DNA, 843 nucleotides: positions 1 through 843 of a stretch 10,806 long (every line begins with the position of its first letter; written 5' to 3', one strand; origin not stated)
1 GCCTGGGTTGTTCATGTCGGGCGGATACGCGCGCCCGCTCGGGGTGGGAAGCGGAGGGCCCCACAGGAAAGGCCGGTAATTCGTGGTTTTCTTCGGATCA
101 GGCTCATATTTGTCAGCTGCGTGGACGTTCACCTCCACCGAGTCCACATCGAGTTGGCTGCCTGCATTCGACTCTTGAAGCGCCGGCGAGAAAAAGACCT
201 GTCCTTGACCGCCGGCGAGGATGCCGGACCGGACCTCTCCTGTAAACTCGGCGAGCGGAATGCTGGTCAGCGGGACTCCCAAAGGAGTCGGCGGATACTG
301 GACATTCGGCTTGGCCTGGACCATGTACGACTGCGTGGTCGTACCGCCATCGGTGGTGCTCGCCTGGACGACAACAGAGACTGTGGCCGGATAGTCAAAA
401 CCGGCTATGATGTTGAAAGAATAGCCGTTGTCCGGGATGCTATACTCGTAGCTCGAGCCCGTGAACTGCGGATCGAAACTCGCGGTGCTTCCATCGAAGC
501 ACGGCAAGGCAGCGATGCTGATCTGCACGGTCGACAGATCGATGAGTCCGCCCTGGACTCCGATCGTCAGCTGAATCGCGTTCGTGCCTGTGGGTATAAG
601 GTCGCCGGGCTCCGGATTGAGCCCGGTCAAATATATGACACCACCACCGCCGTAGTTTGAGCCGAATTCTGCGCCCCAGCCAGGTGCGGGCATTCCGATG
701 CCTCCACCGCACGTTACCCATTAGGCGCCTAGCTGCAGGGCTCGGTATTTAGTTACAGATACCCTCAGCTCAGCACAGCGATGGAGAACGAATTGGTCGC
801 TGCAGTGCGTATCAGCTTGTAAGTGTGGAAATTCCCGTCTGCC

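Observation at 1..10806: Tightly coupled, all-minus-strand module of at least 4 large structural genes lacking signal peptides: likely a phage/prophage fibre and host-range module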

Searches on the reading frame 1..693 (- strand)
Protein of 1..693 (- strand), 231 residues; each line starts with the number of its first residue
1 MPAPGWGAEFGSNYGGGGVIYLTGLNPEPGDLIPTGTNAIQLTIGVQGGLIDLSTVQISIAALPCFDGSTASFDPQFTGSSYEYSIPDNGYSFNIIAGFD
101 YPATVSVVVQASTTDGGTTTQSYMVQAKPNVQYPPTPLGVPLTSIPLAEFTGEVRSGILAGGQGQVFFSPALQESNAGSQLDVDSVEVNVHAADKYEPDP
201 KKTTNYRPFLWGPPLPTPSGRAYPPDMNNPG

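Call 7: search_protein_families(library=pfam, proteins=[window:1-693:-], max_evalue=0.1)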
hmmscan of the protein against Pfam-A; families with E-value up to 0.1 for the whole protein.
window:1-693:- (231 aa): 0 families

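Call 8: search_protein_families(library=phrogs, proteins=[window:1-693:-], max_evalue=0.1)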
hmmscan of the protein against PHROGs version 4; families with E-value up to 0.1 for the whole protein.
window:1-693:- (231 aa): 0 families

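Call 10: search_protein_families(library=ncbifam, proteins=[window:1-693:-], max_evalue=0.1)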
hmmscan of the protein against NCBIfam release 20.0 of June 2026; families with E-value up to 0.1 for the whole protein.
window:1-693:- (231 aa): 0 families
